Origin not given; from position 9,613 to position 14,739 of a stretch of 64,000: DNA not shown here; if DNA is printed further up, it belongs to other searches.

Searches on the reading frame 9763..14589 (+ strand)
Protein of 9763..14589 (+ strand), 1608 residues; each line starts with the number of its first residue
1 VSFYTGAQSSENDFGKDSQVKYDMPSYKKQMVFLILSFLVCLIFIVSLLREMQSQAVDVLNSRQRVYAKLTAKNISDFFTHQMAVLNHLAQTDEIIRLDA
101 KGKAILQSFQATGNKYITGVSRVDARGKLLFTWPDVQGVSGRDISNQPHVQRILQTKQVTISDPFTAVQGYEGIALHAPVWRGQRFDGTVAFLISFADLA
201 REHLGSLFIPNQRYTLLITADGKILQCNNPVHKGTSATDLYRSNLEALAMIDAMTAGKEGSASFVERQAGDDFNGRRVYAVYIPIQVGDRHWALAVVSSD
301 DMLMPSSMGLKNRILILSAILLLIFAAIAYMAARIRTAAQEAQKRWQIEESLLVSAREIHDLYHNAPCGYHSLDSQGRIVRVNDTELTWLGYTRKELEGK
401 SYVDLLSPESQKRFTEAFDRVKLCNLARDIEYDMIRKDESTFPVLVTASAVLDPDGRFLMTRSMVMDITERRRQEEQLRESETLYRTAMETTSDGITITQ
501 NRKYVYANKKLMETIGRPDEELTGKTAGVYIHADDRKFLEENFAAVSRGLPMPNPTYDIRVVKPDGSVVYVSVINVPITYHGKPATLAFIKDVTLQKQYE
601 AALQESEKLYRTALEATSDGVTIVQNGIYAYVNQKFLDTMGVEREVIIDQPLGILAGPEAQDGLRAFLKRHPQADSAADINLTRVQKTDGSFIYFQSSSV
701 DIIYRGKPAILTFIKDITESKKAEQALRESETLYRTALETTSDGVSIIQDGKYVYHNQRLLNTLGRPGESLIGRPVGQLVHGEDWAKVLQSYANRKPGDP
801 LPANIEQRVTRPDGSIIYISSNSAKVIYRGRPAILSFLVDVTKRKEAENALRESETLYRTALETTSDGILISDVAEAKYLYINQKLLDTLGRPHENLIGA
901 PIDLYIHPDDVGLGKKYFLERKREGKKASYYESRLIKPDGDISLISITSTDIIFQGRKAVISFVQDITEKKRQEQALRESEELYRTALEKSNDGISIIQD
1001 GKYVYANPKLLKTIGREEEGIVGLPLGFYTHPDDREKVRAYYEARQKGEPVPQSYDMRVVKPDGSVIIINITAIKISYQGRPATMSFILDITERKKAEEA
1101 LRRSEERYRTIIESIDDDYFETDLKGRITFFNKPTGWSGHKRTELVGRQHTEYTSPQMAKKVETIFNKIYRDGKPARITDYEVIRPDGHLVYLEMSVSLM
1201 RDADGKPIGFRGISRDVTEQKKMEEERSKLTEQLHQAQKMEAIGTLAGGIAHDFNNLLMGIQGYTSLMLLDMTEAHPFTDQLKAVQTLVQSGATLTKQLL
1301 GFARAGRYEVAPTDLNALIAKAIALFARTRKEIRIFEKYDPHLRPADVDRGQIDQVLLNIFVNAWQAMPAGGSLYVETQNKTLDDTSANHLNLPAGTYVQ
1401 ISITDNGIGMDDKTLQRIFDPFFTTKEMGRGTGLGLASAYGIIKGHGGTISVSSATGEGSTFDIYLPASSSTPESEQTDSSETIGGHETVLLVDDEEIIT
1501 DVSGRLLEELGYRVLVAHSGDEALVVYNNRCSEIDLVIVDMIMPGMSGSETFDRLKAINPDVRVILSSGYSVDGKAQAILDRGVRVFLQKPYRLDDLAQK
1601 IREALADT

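Call 90: search_protein_families(library=pfam, proteins=[window:9763-14589:+], max_evalue=0.0001)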
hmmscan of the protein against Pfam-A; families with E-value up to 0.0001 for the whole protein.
window:9763-14589:+ (1608 aa): 12 families
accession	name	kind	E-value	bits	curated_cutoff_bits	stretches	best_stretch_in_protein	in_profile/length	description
PF13426.13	PAS_9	-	3.4e-80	265.4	27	7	367-470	1-103/103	PAS domain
PF00989.32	PAS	-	1.5e-67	225.1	22.6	6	361-465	5-110/113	PAS fold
PF08447.18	PAS_3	-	1.2e-53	179.7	25.6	5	380-457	2-81/89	PAS fold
PF08448.16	PAS_4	-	8.7e-43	145.5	23.1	2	365-473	3-110/110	PAS fold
PF13188.13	PAS_8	-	1.4e-37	126.8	21.8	0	857-909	2-53/65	PAS domain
PF00072.30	Response_reg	-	5.5e-21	75.3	30.2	1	1490-1602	1-111/111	Response regulator receiver domain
PF02518.31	HATPase_c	-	9.8e-21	74.7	26.4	1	1349-1468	2-109/111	Histidine kinase-, DNA gyrase B-, and HSP90-like ATPase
PF02743.24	dCache_1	-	3.5e-17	63.2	45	1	65-297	12-240/240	Cache domain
PF22309.2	HK-GC-Chemotax_sensor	-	2.5e-11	44.2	27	1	103-193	28-119/122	HK/GC/Chemotaxis protein-like, sensor domain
PF20007.4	fvmRadSAM-pep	-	4.8e-06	27.1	27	0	600-643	22-65/73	FtsH ternary system-associated peptide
PF00512.31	HisKA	-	5e-05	23.7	26.9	0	1244-1305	3-63/66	His Kinase A (phospho-acceptor) domain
PF14598.12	PAS_11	-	6.1e-05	23.4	25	0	373-421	8-56/109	PAS domain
